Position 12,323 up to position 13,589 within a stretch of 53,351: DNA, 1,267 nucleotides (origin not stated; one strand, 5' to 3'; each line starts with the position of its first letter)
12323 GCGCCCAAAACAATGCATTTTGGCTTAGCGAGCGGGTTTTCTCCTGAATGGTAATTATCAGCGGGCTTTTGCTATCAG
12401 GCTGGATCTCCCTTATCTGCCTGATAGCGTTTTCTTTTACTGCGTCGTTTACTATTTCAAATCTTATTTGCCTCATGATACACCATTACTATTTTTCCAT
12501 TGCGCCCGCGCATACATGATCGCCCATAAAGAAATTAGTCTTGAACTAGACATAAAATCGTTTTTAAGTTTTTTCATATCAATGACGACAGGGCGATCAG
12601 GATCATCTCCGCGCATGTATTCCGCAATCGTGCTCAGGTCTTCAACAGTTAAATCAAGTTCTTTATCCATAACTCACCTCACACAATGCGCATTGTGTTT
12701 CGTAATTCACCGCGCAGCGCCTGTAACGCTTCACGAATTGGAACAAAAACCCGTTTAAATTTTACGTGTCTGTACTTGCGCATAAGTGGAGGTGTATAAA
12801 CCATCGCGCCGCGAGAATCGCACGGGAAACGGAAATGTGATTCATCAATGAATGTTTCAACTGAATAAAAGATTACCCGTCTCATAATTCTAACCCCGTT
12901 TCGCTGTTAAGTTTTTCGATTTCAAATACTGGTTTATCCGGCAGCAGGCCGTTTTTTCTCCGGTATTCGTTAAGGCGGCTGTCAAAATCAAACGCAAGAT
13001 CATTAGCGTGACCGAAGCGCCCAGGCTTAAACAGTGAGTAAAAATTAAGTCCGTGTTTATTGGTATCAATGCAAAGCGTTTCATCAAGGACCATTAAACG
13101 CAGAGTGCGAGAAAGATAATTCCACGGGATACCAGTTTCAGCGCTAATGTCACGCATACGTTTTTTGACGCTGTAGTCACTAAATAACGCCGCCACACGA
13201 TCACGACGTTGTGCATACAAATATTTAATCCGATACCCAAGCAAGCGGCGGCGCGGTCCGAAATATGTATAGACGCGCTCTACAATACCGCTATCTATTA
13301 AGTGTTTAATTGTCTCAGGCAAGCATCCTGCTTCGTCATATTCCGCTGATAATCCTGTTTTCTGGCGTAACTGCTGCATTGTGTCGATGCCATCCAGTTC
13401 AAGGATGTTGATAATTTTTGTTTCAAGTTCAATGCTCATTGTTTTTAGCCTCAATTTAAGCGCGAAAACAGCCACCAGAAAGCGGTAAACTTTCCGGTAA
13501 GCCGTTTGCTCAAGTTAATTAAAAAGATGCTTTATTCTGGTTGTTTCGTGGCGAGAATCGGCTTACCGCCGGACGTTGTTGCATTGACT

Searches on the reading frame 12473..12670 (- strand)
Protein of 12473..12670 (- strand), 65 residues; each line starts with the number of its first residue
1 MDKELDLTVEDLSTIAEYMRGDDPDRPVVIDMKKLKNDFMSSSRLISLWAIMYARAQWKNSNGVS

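Call 3: search_protein_families(library=pfam, proteins=[window:12473-12670:-], max_evalue=0.1)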
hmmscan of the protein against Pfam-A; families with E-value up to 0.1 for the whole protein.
window:12473-12670:- (65 aa): 0 families

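Call 4: search_protein_families(library=phrogs, proteins=[window:12473-12670:-], max_evalue=0.01)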
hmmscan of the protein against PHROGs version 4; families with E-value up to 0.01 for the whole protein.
window:12473-12670:- (65 aa): 1 family
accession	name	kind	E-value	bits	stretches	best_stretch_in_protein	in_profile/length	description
phrog_21123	-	unknown function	8e-11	43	1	6-52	2-50/60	-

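Call 16: search_protein_families(library=ncbifam, proteins=[window:12473-12670:-], max_evalue=0.1)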
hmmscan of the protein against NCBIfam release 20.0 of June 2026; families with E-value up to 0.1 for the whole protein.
window:12473-12670:- (65 aa): 2 families
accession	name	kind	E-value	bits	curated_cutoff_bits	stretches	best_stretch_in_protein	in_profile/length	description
NF042997.1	bet_ethrase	equivalog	0.077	12.1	440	1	10-58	70-114/273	beta-etherase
NF009112.0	PRK12462.1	equivalog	0.098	11.4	563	1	22-58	166-199/365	phosphoserine transaminase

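Call 17: search_protein_families(library=padloc, proteins=[window:12473-12670:-], max_evalue=0.1)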
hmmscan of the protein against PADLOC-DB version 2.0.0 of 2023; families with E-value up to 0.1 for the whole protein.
window:12473-12670:- (65 aa): 0 families

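Call 58: search_dna_similar(query=window:12473-12670:-, collection=phages, mode=protein, max_evalue=0.01, max_rows=30, rows=spread)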
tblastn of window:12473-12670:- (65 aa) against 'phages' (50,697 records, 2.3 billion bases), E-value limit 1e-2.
Records with a match: 9; places in all: 9; records where one place covers at least 80% of the query: 7.
Best place of each record, by identity: 90-95% 1; 80-90% 5; 60-80% 1; <60% 2.
By first word of the organism name: Escherichia 6; Serratia 2; Enterobacteria 1.
By host as written in the record: Escherichia coli K-12 5; - 2; Escherichia coli str. K-12 substr. W3110 1; Escherichia coli 1.
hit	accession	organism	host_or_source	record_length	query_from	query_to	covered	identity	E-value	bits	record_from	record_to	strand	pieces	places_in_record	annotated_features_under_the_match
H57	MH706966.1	Enterobacteria phage mEp021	Escherichia coli str. K-12 substr. W3110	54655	1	65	100%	90.8%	1e-33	125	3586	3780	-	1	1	hypothetical protein | ribosome_binding_site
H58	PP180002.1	Escherichia phage mEp013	Escherichia coli K-12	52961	1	64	98%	85.9%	3e-30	115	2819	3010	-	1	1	hypothetical protein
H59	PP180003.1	Escherichia phage mEp515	Escherichia coli K-12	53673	1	65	100%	83.1%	4e-30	115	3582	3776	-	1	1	hypothetical protein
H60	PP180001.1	Escherichia phage mEp010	Escherichia coli K-12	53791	1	64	98%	84.4%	6e-30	114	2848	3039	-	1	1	hypothetical protein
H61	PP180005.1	Escherichia phage mEp554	Escherichia coli K-12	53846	1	65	100%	81.5%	1e-29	114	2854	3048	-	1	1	hypothetical protein (x2)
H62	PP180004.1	Escherichia phage mEp044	Escherichia coli K-12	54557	1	65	100%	81.5%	1e-29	114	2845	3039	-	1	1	hypothetical protein (x2)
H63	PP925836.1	Escherichia phage MagusPhagus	Escherichia coli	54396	1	64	98%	63.2%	5e-19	84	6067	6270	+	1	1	hypothetical protein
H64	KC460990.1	Serratia phage Eta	supernatant of an overnight culture of ...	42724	5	52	74%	48.0%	3e-6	47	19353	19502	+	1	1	hypothetical protein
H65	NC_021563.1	Serratia phage Eta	supernatant of an overnight culture of ...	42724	5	52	74%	48.0%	3e-6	47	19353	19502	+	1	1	hypothetical protein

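Call 61: get_annotated_region(hit=H65, flank=5000)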
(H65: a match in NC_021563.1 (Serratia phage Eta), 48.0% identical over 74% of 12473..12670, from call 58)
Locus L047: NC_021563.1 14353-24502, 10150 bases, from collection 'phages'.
description: Serratia phage Eta, complete genome.
organism: Serratia phage Eta (NCBI taxid 1282995)
taxonomy: Viruses; Duplodnaviria; Heunggongvirae; Uroviricota; Caudoviricetes
host: -; source: supernatant of an overnight culture of a lost strain Serratia marcescens ES; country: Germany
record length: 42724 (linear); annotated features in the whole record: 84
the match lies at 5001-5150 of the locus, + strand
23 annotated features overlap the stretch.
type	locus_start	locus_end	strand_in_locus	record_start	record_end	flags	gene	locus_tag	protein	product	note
CDS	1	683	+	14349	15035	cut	-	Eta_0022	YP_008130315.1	hypothetical protein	similar to YP_002330277 hypothetical protein E2348C_2779 [Escherichia coli O127:H6 str. E 2348/69]; YP_006561 PmgT ...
CDS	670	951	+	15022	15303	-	-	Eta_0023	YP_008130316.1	hypothetical protein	similar to NP_863425 hypothetical protein R64_p070 [Salmonella enterica subsp. enterica serovar Typhimurium]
CDS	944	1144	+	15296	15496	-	-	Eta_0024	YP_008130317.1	hypothetical protein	similar to YP_004934064 hypothetical protein HK639_34 [Escherichia phage HK639]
CDS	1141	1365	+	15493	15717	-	-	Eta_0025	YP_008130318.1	hypothetical protein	similar to YP_006646515 hypothetical protein PCC21_018590 [Pectobacterium carotovorum sub sp. carotovorum PCC21]; ...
CDS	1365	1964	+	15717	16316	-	-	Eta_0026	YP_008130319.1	hypothetical protein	similar to YP_003018724 hypothetical protein PC1_3165 [Pectobacterium carotovorum subsp. carotovorum PC1]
CDS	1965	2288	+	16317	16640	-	-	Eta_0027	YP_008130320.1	hypothetical protein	-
CDS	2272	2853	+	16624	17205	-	-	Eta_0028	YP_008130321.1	hypothetical protein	similar to YP_004934089 hypothetical protein HK639_59 [Escherichia phage HK639]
CDS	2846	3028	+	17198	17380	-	-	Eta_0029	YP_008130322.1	hypothetical protein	-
CDS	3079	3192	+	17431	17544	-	-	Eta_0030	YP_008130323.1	hypothetical protein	-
CDS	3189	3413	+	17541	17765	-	-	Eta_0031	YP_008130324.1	hypothetical protein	-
CDS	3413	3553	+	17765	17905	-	-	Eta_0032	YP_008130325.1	hypothetical protein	-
CDS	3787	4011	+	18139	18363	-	-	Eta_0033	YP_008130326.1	hypothetical protein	similar to YP_004685180 hypothetical protein CNE_1c13500 [Cupriavidus necator N-1]; ABY40486 hypothetical protein 1.13 ...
CDS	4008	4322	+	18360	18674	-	-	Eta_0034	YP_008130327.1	hypothetical protein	similar to YP_002150230 phage recombination protein [Proteus mirabilis HI4320]; ABQ88415 hypothetical protein ...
CDS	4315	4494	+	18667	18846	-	-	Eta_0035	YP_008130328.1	hypothetical protein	-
CDS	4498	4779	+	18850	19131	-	-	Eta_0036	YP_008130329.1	hypothetical protein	-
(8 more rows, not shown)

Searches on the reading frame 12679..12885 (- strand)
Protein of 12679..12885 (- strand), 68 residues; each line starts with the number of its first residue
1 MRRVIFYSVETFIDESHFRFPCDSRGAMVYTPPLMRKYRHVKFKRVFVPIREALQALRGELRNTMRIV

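Call 3: search_protein_families(library=pfam, proteins=[window:12679-12885:-], max_evalue=0.1)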
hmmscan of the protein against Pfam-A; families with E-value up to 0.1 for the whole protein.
window:12679-12885:- (68 aa): 0 families

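Call 4: search_protein_families(library=phrogs, proteins=[window:12679-12885:-], max_evalue=0.01)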
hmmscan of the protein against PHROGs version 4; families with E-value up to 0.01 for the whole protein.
window:12679-12885:- (68 aa): 0 families

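Call 16: search_protein_families(library=ncbifam, proteins=[window:12679-12885:-], max_evalue=0.1)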
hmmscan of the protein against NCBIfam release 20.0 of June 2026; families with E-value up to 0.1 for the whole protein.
window:12679-12885:- (68 aa): 0 families

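Call 17: search_protein_families(library=padloc, proteins=[window:12679-12885:-], max_evalue=0.1)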
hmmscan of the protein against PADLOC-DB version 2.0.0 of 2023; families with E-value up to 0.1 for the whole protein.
window:12679-12885:- (68 aa): 0 families
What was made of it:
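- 12679..12885 (-): p68b, a small basic protein (pI 10.9) of unknown function. No family hits (calls 3, 4, 16, 17).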

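Call 59: search_dna_similar(query=window:12679-12885:-, collection=phages, mode=protein, max_evalue=0.01, max_rows=30, rows=spread)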
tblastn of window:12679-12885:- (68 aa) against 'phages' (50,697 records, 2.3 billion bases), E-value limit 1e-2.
Records with a match: 7; places in all: 7; records where one place covers at least 80% of the query: 7.
Best place of each record, by identity: 90-95% 1; 80-90% 5; 60-80% 1.
By first word of the organism name: Escherichia 6; Enterobacteria 1.
By host as written in the record: Escherichia coli K-12 5; Escherichia coli str. K-12 substr. W3110 1; Escherichia coli 1.
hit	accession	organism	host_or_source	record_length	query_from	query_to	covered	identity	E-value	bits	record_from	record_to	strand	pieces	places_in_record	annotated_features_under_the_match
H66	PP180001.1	Escherichia phage mEp010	Escherichia coli K-12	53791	1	68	100%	91.2%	5e-35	129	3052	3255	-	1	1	hypothetical protein (x2)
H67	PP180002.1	Escherichia phage mEp013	Escherichia coli K-12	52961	1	68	100%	89.7%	5e-34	126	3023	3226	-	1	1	hypothetical protein (x2)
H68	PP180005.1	Escherichia phage mEp554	Escherichia coli K-12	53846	1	68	100%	89.7%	1e-33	125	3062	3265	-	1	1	hypothetical protein (x2)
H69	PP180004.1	Escherichia phage mEp044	Escherichia coli K-12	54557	1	68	100%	89.7%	1e-33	125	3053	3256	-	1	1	hypothetical protein (x2)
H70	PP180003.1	Escherichia phage mEp515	Escherichia coli K-12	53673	1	68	100%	85.3%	3e-32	121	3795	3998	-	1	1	hypothetical protein (x2)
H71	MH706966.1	Enterobacteria phage mEp021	Escherichia coli str. K-12 substr. W3110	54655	1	68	100%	85.3%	3e-32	121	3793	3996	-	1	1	hypothetical protein (x2)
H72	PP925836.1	Escherichia phage MagusPhagus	Escherichia coli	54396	1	68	100%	73.5%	1e-26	105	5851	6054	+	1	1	hypothetical protein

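Call 69: find_homologous_proteins(query=window:12679-12885:-, max_evalue=0.01)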
Query window:12679-12885:- (68 aa): 29 proteins with E <= 0.01 among 29 candidates.
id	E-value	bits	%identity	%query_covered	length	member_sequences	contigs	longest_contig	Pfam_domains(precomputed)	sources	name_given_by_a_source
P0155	9.2e-38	144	99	100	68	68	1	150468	-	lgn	-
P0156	2.4e-35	137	96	100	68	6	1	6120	-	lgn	-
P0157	1.1e-33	131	93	100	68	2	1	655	-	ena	-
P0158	1.4e-32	128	90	100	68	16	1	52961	-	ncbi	ncbi:hypothetical protein mEp013_08 [Escherichia phage mEp013]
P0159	1.0e-31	125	90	100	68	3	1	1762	-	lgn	-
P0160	1.1e-31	125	85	100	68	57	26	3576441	-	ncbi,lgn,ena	-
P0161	6.5e-31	123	87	100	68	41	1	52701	-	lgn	-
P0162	8.9e-31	122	87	100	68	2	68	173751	-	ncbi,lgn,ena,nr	ncbi:TPA: hypothetical protein HMW35_18340 [Escherichia coli]|nr:hypothetical protein [Escherichia c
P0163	1.5e-30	122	85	100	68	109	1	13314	-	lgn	-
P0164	4.9e-30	120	84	100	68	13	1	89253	-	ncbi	-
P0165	1.3e-27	112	77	100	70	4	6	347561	-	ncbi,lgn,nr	ncbi:hypothetical protein ED202_00815 [Escherichia coli]|nr:hypothetical protein [Escherichia coli]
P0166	3.8e-26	108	76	100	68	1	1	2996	-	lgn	-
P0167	4.5e-26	107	74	100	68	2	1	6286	-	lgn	-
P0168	5.2e-26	107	74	100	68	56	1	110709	-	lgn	-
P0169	9.6e-26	106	72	100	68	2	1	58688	-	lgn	-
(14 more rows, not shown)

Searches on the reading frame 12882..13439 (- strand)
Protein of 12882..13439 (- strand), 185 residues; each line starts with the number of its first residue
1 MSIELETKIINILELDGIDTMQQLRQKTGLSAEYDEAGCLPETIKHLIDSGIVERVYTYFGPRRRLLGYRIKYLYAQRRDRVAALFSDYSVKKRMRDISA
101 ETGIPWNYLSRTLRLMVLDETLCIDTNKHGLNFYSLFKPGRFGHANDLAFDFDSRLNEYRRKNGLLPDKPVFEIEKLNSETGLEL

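Call 3: search_protein_families(library=pfam, proteins=[window:12882-13439:-], max_evalue=0.1)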
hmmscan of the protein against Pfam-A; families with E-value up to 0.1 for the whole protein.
window:12882-13439:- (185 aa): 2 families
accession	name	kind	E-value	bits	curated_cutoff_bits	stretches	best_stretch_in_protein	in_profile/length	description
PF13338.12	AbiEi_4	-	0.02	15.5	25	0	20-56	15-41/49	Transcriptional regulator, AbiEi antitoxin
PF13412.12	HTH_24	-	0.091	12.8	21.9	0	5-32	4-31/48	Winged helix-turn-helix DNA-binding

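Call 4: search_protein_families(library=phrogs, proteins=[window:12882-13439:-], max_evalue=0.01)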
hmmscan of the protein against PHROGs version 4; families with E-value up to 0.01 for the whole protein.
window:12882-13439:- (185 aa): 2 families
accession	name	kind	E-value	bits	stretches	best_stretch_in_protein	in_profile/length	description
phrog_1687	-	transcription regulation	8.7e-08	33.3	1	6-164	4-153/162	MarR family transcrition regulator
phrog_142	-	moron, auxiliary metabolic gene and host takeover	0.00054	21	0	95-142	29-76/116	Ren-like exclusion protein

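Call 16: search_protein_families(library=ncbifam, proteins=[window:12882-13439:-], max_evalue=0.1)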
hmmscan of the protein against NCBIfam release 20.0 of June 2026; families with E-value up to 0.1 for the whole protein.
window:12882-13439:- (185 aa): 0 families

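Call 17: search_protein_families(library=padloc, proteins=[window:12882-13439:-], max_evalue=0.1)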
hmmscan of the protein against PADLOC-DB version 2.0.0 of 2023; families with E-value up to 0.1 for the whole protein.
window:12882-13439:- (185 aa): 1 family
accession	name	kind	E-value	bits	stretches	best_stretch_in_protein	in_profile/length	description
PDLC02175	Drt3a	-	0.047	10.9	1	79-121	312-357/417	-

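Call 19: find_homologous_proteins(query=window:12882-13439:-, max_evalue=0.001)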
Query window:12882-13439:- (185 aa): 26 proteins with E <= 0.001 among 158 candidates.
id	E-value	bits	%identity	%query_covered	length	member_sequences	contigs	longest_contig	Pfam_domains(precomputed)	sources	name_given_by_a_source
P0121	1.6e-114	398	96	100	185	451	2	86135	-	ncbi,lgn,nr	ncbi:TPA: hypothetical protein LAN56_003465 [Escherichia coli]|nr:hypothetical protein [Escherichia 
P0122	8.8e-103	360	88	98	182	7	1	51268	-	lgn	-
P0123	1.3e-101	356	88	100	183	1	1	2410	-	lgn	-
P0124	1.1e-99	350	85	100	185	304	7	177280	-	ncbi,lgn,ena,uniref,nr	ncbi:hypothetical protein Q9Y70_000652 [Escherichia coli]|uniref:hypothetical protein n=1 Tax=Escher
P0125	2.9e-98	345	85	99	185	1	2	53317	-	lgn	-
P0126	1.1e-97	343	83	100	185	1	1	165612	-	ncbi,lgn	ncbi:hypothetical protein ACENW9_000870 [Escherichia coli]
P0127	2.5e-90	319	80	99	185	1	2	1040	-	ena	-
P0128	3.1e-52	195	86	57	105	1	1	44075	-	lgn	-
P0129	4.6e-14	71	38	77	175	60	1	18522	-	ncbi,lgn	-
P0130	1.0e-13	70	42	68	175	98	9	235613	-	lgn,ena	-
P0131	2.2e-13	69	39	77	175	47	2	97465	-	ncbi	ncbi:hypothetical protein ABEL57_13050 [Escherichia coli]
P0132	3.3e-13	68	36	77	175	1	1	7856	-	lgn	-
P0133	3.4e-13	68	36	77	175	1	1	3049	-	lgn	-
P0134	4.1e-13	68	37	77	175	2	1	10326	-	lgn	-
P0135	4.4e-13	68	36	77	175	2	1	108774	-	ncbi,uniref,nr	ncbi:hypothetical protein IGP34_08180 [Escherichia coli]|uniref:hypothetical protein n=1 Tax=Escheri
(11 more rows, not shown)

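Call 34: predict_structure(alignment_id=A2)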
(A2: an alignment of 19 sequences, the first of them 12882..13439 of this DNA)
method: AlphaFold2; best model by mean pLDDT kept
length: 185 residues; sequences in the alignment: 19
mean_pLDDT: 77.3   pTM: 0.63
mean pLDDT of the five models: 77.3, 76.9, 70.3, 68.5, 48.7
residues with pLDDT >= 90: 65; 70-90: 63; 50-70: 32; < 50: 25
segments of 3 or more residues with pLDDT < 50: 141-150, 167-175, 182-185
pLDDT, mean of each block of 10 residues (from residue 1): 89 90 90 80 95 83 74 93 90 92 88 84 72 77 42 62 59 48 46
secondary structure, 60 per line:
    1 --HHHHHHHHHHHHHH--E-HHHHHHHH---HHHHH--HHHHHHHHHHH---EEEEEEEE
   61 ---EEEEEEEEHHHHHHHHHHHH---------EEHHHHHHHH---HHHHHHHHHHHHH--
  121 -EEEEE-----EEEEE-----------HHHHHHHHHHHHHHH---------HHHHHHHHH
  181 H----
elements in order: H3-16 H21-28 H32-36 H39-49 E53-60 E64-71 H72-83 H95-102 H106-118 E122-126 E132-136 H148-162 H172-181
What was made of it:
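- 12882..13439 (-): p185, a tandem winged-helix protein (WH1 residues 1-71, WH2 about 72-136) with a near-invariant 30-aa C-terminal tail (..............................). AF2 model with pLDDT 77 (call 34).
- On MarR-type / winged-helix DNA-binding proteins, considered for p185: The AF2 model shows two winged-helix domains (call 34).
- p185 is twice the length of Ren and has two winged-helix domains plus a tail (call 34).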

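Call 40: search_protein_families(library=phrogs, alignment_id=A2, max_evalue=0.01)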
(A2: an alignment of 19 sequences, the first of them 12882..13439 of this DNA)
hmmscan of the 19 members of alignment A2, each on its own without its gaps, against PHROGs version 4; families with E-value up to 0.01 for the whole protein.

A. member 1, window:12882-13439:- (185 aa): 2 families
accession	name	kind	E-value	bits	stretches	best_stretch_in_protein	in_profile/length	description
phrog_1687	-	transcription regulation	8.7e-08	33.3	1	6-164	4-153/162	MarR family transcrition regulator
phrog_142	-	moron, auxiliary metabolic gene and host takeover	0.00054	21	0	95-142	29-76/116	Ren-like exclusion protein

B. families by the number of members that match (of 19 scanned): 2 families
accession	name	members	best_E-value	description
phrog_1687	-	9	2.7e-10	MarR family transcrition regulator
phrog_142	-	8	0.00035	Ren-like exclusion protein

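Call 41: search_solved_structures(query=A2, max_evalue=1)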
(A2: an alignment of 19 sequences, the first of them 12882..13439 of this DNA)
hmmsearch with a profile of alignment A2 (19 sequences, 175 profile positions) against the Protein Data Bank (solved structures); distinct sequences matched with E-value up to 1: 6.
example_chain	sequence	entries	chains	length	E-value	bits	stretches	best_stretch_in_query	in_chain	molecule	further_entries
1oo3_A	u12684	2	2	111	0.2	14.8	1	109-155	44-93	Phosphatidylinositol 3-kinase regulatory alpha subunit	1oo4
1fu5_A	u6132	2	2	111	0.25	14.5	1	109-155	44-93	PHOSPHATIDYLINOSITOL 3-KINASE REGULATORY ALPHA SUBUNIT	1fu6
2cyy_A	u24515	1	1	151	0.26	14.4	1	4-80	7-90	Putative HTH-type transcriptional regulator PH1519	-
1ri7_A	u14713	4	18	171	0.37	13.9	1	4-80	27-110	Putative transcriptional regulator | Putative HTH-type transcriptional regulator PH1519 | Uncharacterized HTH-type transcriptional regulator PH1519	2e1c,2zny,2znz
2pna_A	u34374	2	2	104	0.48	13.6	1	109-155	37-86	PHOSPHATIDYLINOSITOL 3-KINASE P85-ALPHA SUBUNIT N-TERMINAL SH2 DOMAIN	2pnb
4ch7_A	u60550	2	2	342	0.65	13.1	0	30-62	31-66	NIRD-LIKE PROTEIN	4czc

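Call 49: search_dna_similar(query=window:12882-13439:-, collection=phages, mode=protein, max_evalue=0.001, max_rows=40, rows=spread)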
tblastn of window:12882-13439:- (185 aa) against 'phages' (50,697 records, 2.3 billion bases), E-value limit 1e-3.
Records with a match: 7; places in all: 7; records where one place covers at least 80% of the query: 7.
Best place of each record, by identity: 90-95% 1; 80-90% 6.
By first word of the organism name: Escherichia 6; Enterobacteria 1.
By host as written in the record: Escherichia coli K-12 5; Escherichia coli 1; Escherichia coli str. K-12 substr. W3110 1.
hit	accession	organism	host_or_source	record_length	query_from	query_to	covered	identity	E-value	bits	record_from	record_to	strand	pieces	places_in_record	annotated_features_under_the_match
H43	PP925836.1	Escherichia phage MagusPhagus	Escherichia coli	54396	1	182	98%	91.2%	8e-110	349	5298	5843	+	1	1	MarR family transcrition regulator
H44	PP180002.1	Escherichia phage mEp013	Escherichia coli K-12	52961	1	185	100%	85.4%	1e-94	305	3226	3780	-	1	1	hypothetical protein (x2)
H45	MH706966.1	Enterobacteria phage mEp021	Escherichia coli str. K-12 substr. W3110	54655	1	185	100%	85.4%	1e-94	305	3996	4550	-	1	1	hypothetical protein (x2) | ribosome_binding_site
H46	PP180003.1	Escherichia phage mEp515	Escherichia coli K-12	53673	1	185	100%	84.9%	3e-94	304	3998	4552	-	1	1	hypothetical protein (x2)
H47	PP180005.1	Escherichia phage mEp554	Escherichia coli K-12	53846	1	185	100%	84.3%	1e-93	303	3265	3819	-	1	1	hypothetical protein (x2)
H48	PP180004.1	Escherichia phage mEp044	Escherichia coli K-12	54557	1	185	100%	84.3%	1e-93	303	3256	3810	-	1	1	hypothetical protein (x2)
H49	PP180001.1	Escherichia phage mEp010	Escherichia coli K-12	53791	1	185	100%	84.3%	4e-93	301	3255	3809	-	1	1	hypothetical protein (x2)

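Call 68: find_related_loci(query=A2, collection=genome_contigs, flank=5000)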
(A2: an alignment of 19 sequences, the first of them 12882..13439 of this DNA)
Query A2 (185 aa) in genome_contigs; peptide patterns used: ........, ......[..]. (x = any residue, [..] = any of these).
132 stretches matched a pattern, but none encodes a relative of the query by tblastn (E <= 1e-3).
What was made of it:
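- Tried and rejected: A scan of GTDB species-representative genomes for p185 gave no confirmed locus (call 68).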
